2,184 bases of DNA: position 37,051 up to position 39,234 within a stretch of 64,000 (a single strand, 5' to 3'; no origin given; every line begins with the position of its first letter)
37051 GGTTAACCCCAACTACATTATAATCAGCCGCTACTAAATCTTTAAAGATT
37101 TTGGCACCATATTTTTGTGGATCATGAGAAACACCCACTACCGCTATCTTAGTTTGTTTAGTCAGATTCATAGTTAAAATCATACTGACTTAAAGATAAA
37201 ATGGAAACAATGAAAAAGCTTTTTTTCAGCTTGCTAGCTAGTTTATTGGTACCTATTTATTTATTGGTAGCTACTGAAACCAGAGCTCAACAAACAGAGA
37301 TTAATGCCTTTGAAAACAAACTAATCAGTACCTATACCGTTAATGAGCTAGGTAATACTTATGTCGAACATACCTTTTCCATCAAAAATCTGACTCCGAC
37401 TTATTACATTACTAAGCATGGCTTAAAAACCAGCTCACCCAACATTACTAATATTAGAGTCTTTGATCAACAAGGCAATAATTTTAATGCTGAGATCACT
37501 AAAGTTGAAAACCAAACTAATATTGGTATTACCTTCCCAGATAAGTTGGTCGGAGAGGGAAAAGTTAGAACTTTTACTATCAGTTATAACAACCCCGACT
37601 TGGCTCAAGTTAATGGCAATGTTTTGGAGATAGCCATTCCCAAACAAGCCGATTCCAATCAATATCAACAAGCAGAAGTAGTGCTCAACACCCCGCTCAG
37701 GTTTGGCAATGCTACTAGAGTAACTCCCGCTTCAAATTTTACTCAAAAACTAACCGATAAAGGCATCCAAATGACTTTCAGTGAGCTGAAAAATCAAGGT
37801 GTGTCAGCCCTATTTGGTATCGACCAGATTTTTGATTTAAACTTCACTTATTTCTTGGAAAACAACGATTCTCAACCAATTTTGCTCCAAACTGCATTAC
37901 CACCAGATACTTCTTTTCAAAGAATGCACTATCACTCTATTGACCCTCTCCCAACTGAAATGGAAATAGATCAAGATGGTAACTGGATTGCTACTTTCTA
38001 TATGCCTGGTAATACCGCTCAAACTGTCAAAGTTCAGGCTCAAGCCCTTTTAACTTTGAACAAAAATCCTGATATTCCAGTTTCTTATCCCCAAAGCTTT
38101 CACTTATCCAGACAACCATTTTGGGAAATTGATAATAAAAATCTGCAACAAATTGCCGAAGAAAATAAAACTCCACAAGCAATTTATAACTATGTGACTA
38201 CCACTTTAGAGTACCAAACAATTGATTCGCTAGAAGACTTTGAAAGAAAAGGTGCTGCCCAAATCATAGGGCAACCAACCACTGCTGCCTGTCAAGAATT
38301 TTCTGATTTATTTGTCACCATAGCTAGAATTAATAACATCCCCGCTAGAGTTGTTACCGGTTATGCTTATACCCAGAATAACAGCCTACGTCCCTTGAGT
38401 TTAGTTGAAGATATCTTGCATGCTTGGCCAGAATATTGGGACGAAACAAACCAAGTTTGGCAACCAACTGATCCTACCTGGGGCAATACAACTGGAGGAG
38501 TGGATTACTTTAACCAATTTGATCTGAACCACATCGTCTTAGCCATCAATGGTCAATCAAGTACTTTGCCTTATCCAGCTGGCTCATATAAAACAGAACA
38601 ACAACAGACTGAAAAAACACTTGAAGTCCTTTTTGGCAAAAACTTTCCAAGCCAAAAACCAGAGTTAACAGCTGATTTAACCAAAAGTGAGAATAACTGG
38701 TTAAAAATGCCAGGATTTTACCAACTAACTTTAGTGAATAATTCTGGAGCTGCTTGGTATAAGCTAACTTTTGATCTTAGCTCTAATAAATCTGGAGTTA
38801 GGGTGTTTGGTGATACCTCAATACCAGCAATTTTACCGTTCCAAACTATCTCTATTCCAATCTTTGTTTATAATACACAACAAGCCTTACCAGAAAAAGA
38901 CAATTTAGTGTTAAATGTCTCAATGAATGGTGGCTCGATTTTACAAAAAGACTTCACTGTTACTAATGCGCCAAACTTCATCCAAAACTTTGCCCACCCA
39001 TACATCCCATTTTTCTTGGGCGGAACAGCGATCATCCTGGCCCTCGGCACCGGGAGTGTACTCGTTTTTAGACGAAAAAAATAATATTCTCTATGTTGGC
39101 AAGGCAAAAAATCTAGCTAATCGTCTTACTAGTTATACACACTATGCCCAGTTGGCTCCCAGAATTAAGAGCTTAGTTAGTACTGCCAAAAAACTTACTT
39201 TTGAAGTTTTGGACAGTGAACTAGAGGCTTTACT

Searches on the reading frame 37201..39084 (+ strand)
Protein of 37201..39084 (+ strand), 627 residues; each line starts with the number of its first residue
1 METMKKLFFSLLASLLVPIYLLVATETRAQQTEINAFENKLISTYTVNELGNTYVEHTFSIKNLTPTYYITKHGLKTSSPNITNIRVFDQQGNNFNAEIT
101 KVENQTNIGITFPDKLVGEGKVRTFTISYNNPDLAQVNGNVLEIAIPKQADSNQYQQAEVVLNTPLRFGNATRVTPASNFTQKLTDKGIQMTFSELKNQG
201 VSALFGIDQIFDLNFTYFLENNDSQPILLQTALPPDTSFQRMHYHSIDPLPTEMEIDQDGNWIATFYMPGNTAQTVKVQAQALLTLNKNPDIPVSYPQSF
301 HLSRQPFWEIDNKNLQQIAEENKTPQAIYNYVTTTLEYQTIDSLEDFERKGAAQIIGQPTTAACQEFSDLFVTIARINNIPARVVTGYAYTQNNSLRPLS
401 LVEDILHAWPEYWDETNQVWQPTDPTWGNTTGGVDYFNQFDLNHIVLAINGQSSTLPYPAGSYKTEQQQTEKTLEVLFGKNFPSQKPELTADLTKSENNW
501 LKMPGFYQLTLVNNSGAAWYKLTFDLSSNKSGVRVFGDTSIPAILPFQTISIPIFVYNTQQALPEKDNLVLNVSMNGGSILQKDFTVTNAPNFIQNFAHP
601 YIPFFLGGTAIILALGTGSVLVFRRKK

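Call 14: search_protein_families(library=pfam, proteins=[window:37201-39084:+])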
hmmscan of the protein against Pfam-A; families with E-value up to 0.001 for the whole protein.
window:37201-39084:+ (627 aa): 1 family
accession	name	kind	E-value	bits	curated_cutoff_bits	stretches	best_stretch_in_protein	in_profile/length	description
PF01841.26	Transglut_core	-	1e-16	61.6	23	1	321-425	14-108/108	Transglutaminase-like superfamily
